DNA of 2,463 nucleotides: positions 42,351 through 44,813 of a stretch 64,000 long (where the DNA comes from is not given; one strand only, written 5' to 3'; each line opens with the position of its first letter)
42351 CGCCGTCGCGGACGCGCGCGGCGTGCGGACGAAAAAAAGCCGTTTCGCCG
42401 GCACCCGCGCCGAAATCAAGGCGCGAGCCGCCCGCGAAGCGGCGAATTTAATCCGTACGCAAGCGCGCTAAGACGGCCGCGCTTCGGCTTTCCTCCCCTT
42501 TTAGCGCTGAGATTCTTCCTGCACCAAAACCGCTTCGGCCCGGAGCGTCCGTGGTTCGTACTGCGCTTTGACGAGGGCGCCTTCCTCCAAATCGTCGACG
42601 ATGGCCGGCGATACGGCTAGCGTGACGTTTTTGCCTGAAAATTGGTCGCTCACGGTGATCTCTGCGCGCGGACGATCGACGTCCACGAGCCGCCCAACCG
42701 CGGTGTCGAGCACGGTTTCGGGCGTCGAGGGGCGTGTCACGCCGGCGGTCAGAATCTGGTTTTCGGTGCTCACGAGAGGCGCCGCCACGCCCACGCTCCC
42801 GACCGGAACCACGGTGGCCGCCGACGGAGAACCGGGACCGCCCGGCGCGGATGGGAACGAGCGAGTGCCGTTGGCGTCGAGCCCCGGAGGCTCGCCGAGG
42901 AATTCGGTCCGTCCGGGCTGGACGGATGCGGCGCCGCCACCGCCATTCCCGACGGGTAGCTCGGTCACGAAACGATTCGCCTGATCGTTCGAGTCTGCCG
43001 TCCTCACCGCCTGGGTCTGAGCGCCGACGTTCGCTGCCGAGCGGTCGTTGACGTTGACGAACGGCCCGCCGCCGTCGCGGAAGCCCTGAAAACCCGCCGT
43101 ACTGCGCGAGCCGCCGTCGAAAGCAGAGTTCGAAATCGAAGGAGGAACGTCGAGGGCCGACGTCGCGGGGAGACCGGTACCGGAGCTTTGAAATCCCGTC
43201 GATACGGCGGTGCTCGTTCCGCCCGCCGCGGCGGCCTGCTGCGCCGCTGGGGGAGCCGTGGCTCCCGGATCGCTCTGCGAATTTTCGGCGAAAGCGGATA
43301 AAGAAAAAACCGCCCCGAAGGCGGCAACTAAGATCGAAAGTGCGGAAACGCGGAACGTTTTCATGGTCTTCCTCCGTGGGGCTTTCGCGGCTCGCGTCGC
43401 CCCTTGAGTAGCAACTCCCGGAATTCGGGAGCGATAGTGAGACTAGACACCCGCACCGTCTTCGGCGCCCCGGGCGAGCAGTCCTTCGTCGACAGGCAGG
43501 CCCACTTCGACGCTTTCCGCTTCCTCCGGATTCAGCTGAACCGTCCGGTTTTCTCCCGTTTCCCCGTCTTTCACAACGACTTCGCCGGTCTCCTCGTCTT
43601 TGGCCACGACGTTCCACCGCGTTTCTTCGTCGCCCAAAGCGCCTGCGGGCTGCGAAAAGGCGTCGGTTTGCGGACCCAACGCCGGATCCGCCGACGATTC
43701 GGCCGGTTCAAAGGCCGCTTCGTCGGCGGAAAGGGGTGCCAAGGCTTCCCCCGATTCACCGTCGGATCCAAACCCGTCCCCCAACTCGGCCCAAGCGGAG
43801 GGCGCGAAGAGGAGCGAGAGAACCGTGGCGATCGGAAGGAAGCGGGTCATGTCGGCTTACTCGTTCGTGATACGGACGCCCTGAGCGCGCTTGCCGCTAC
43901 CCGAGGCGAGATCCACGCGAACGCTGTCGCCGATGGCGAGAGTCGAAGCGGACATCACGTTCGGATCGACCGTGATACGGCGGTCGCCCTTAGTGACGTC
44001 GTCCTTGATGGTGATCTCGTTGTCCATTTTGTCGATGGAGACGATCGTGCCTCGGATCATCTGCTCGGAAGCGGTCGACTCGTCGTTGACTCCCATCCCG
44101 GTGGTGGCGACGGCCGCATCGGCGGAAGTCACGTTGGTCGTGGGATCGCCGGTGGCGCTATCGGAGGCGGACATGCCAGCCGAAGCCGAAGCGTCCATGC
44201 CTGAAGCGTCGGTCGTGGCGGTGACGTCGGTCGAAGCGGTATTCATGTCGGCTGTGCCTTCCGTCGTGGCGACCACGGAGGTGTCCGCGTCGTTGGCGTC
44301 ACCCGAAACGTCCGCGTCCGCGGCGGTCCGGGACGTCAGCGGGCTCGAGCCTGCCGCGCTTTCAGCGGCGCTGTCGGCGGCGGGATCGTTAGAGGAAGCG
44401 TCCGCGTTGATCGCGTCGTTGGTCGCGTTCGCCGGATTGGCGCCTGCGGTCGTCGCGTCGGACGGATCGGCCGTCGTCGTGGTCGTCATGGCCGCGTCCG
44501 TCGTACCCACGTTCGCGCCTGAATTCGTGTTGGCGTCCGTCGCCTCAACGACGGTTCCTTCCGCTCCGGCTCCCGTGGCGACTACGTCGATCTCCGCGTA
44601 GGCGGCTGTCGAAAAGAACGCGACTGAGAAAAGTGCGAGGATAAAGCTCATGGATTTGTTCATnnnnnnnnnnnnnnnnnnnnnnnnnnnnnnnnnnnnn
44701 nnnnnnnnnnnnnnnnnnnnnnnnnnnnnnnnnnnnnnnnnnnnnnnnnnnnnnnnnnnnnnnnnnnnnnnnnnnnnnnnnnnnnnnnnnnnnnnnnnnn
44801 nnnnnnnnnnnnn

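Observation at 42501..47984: Two-component system wired to a triad of secreted low-complexity proteins sharing a small C-terminal beta-domain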

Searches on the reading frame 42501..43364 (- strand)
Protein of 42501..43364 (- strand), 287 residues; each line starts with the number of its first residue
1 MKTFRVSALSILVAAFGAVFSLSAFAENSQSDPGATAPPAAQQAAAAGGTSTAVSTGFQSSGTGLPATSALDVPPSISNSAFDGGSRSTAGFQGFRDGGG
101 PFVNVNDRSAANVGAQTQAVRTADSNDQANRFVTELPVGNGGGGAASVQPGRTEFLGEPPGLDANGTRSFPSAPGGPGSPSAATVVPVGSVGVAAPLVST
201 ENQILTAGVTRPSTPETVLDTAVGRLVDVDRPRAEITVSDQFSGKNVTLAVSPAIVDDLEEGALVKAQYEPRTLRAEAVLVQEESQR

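Call 3: search_protein_families(library=pfam, proteins=[window:42501-43364:-], max_evalue=1)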
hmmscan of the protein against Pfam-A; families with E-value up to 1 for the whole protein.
window:42501-43364:- (287 aa): 0 families

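Call 4: search_protein_families(library=ncbifam, proteins=[window:42501-43364:-], max_evalue=1)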
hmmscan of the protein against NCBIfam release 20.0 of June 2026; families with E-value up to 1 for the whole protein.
window:42501-43364:- (287 aa): 0 families

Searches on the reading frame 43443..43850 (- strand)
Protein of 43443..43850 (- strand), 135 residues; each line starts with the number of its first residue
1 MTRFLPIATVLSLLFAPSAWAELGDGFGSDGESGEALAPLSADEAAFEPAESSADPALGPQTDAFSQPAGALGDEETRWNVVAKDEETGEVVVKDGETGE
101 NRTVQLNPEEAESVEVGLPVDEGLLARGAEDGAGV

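Call 3: search_protein_families(library=pfam, proteins=[window:43443-43850:-], max_evalue=1)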
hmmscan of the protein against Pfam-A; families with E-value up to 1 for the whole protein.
window:43443-43850:- (135 aa): 0 families

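Call 4: search_protein_families(library=ncbifam, proteins=[window:43443-43850:-], max_evalue=1)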
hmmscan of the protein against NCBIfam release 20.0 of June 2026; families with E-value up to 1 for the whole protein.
window:43443-43850:- (135 aa): 1 family
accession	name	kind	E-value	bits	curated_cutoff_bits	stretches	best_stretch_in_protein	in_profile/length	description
NF047450.1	post-PEP-CTERM_1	domain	0.19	12.5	28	0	89-103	2-16/82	post-PEP-CTERM-1 domain-containing protein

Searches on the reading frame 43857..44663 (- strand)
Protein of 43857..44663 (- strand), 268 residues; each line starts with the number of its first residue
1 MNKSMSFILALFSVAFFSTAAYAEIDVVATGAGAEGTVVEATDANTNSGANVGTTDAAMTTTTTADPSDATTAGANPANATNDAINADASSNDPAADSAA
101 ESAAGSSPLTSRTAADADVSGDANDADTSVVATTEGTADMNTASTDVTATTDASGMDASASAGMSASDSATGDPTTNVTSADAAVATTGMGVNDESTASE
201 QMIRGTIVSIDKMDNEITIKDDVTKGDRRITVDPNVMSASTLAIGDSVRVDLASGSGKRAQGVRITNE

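Call 3: search_protein_families(library=pfam, proteins=[window:43857-44663:-], max_evalue=1)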
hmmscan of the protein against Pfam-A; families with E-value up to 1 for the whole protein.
window:43857-44663:- (268 aa): 0 families

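Call 4: search_protein_families(library=ncbifam, proteins=[window:43857-44663:-], max_evalue=1)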
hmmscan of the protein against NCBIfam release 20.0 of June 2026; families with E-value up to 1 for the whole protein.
window:43857-44663:- (268 aa): 0 families

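Call 91: list_cluster_members(proteins=[P0154, P0001, P0002, window:43857-44663:-, P0004, P0006, P0007, P0008, P0009])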
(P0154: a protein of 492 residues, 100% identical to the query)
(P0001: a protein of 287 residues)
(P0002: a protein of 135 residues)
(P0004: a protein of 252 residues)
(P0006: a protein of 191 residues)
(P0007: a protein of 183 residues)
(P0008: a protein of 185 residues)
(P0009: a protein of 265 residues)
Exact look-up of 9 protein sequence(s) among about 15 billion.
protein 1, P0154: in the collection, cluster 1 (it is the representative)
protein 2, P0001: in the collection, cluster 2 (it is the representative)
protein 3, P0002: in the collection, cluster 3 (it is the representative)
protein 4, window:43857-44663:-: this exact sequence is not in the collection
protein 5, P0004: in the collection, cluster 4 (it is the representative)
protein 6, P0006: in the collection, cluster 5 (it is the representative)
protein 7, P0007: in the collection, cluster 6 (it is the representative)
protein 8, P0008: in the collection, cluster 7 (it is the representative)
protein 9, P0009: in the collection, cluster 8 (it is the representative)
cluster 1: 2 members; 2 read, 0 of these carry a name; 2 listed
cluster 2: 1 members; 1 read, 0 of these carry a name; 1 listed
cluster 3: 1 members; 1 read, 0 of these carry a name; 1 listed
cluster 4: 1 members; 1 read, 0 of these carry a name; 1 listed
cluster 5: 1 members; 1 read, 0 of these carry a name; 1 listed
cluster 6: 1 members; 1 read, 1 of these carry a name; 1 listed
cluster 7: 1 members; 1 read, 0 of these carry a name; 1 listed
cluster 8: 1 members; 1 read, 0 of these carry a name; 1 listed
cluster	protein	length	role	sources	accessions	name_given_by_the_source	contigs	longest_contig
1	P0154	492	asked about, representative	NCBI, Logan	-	-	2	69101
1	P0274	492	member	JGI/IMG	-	-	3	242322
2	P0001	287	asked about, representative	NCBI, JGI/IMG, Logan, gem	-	-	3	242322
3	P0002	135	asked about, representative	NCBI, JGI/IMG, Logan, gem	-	-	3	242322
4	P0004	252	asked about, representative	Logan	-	-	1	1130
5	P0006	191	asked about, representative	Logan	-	-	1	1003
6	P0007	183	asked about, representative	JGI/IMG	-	hypothetical protein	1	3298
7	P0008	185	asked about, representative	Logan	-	-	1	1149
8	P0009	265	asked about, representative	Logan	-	-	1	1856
